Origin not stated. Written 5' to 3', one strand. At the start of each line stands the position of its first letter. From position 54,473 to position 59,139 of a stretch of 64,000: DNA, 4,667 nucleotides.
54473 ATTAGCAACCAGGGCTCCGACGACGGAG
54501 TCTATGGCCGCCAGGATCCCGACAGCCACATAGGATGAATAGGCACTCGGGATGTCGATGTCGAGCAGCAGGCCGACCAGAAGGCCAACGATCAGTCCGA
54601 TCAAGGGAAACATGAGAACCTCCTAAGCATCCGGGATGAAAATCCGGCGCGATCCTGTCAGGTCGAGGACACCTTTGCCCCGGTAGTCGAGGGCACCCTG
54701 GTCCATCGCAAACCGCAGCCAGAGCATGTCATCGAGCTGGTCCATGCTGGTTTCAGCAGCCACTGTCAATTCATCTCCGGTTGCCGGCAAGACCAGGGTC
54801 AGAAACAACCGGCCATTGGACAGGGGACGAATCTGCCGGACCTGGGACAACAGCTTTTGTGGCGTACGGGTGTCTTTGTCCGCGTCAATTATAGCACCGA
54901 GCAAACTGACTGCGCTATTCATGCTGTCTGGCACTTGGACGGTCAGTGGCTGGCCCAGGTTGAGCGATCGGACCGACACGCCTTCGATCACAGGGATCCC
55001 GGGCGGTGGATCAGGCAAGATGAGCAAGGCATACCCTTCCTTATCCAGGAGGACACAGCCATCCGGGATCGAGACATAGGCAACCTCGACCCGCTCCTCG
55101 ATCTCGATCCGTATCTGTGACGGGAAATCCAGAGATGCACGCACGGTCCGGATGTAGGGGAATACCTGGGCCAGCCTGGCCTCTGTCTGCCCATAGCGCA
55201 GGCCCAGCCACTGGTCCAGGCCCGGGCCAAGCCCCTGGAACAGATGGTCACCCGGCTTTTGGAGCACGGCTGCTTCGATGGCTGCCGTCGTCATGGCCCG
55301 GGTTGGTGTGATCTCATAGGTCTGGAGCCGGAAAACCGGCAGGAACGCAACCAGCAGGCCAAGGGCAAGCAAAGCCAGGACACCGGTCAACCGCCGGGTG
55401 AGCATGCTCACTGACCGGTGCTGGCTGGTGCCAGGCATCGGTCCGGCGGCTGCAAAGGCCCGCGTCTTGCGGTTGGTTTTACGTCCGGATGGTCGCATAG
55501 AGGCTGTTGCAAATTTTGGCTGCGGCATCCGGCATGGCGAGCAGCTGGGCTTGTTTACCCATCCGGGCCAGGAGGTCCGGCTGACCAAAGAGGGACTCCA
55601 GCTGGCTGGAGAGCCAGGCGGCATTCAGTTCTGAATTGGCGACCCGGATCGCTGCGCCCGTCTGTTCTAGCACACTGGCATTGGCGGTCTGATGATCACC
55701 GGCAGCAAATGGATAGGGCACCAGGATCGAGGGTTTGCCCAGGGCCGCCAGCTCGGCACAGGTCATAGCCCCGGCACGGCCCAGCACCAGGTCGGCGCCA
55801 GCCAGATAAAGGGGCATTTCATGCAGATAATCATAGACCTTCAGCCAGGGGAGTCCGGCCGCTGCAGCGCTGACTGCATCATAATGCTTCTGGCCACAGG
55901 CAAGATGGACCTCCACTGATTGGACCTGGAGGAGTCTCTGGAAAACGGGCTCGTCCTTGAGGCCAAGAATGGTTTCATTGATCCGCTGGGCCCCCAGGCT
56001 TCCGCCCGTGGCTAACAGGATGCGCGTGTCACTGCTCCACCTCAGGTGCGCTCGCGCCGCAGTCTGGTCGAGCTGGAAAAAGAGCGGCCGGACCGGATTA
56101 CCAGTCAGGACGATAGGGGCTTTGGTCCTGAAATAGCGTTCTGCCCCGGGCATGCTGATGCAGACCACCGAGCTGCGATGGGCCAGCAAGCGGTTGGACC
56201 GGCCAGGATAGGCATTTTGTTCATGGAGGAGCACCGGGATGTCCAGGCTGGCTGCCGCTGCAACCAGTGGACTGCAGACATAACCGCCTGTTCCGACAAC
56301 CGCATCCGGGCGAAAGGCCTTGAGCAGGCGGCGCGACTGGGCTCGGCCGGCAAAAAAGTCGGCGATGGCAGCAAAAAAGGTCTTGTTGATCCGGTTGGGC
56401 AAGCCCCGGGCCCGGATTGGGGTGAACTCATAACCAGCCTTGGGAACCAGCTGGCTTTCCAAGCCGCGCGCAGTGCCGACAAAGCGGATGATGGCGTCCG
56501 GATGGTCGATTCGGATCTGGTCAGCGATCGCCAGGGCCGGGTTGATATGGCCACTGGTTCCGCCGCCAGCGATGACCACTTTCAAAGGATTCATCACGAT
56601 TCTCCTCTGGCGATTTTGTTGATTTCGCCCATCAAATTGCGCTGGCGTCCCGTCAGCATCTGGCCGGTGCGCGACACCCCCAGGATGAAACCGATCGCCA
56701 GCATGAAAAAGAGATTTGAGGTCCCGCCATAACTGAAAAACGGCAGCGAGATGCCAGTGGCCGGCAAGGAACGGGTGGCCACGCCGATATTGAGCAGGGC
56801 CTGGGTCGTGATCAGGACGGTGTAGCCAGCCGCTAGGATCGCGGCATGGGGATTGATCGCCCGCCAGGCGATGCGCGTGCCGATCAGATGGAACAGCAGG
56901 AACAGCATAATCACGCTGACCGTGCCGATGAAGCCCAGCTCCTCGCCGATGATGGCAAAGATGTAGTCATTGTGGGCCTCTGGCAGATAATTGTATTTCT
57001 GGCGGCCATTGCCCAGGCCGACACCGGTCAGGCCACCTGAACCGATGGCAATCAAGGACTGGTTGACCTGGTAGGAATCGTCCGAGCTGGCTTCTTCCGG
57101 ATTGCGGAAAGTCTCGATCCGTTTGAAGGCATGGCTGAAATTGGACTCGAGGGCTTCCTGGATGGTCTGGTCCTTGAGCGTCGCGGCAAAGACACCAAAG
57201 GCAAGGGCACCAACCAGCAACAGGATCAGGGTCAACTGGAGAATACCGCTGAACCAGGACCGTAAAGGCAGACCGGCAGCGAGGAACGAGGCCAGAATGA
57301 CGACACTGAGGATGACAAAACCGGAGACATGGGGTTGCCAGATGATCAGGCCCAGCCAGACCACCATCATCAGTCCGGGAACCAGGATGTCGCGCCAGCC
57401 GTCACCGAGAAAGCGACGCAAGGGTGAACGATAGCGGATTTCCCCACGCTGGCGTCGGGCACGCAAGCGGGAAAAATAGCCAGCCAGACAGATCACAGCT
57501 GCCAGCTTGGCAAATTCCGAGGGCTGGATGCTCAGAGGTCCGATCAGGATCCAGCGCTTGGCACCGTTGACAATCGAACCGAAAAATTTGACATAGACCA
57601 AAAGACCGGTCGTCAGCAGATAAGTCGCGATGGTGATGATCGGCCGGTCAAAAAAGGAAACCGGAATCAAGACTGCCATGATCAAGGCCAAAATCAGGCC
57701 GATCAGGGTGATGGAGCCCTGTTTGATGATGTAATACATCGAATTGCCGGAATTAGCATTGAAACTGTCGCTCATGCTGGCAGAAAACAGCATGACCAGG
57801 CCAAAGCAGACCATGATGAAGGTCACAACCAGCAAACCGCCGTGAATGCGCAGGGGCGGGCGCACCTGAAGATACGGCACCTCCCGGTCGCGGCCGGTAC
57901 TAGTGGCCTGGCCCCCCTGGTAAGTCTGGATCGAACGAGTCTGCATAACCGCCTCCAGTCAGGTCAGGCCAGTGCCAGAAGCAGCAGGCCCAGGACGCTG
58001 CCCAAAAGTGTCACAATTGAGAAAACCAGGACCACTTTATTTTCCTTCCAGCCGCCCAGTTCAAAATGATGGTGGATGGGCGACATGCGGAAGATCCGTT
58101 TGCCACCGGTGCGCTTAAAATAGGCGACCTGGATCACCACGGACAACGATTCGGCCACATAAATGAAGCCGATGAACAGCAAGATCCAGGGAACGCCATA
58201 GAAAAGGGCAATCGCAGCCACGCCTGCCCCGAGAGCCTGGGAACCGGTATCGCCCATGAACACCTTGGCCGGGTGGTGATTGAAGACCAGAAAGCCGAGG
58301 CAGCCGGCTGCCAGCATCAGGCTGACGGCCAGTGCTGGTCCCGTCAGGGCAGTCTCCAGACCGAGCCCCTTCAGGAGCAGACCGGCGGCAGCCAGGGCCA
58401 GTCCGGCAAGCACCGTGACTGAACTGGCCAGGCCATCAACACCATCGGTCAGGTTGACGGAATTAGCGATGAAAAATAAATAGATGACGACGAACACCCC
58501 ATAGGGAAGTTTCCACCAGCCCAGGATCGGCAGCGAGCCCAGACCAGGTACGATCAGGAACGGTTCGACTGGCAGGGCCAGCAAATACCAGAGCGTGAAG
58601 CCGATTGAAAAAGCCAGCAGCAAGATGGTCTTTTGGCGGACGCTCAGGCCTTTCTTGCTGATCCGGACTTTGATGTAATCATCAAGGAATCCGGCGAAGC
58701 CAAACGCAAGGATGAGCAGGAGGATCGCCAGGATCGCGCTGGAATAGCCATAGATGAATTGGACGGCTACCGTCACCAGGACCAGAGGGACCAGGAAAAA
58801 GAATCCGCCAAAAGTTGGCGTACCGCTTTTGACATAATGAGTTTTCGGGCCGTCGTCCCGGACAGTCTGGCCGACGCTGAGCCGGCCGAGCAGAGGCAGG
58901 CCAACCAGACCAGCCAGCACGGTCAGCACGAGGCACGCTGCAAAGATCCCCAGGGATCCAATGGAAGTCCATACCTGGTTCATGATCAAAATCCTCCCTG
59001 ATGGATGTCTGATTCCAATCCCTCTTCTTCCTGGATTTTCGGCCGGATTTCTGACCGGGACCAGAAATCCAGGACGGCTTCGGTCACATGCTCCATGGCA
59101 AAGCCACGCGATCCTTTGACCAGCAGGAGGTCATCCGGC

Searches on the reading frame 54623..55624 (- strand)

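Call 86: search_protein_families(library=pfam, proteins=[window:54623-55624:-], max_evalue=0.00001)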
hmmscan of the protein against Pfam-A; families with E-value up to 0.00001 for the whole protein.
window:54623-55624:- (333 aa): 1 family
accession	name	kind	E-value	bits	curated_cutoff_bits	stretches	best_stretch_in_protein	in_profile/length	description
PF08478.15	POTRA_1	-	4.2e-06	27.4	23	0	137-178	29-69/69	POTRA domain, FtsQ-type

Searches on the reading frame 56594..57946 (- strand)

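Call 86: search_protein_families(library=pfam, proteins=[window:56594-57946:-], max_evalue=0.00001)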
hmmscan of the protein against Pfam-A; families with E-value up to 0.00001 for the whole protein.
window:56594-57946:- (450 aa): 1 family
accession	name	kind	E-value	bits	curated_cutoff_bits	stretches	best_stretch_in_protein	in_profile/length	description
PF01098.24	FTSW_RODA_SPOVE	-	2.2e-85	287.2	26.4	1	40-427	6-353/356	Cell cycle protein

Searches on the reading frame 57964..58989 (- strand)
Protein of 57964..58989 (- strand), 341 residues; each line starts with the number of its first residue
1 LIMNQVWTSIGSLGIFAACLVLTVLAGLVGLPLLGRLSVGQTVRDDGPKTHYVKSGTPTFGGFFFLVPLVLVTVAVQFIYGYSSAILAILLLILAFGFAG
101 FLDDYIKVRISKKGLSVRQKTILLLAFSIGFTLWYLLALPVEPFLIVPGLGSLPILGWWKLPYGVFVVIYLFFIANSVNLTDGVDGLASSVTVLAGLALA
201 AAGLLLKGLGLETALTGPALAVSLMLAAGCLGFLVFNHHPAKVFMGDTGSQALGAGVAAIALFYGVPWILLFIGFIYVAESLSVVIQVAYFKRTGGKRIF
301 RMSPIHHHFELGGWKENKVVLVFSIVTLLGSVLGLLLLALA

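Call 86: search_protein_families(library=pfam, proteins=[window:57964-58989:-], max_evalue=0.00001)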
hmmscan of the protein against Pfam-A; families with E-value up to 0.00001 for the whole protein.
window:57964-58989:- (341 aa): 1 family
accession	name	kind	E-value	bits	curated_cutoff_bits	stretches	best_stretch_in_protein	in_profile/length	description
PF00953.26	Glycos_transf_4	-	1e-29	104.1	27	1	87-263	2-158/160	Glycosyl transferase family 4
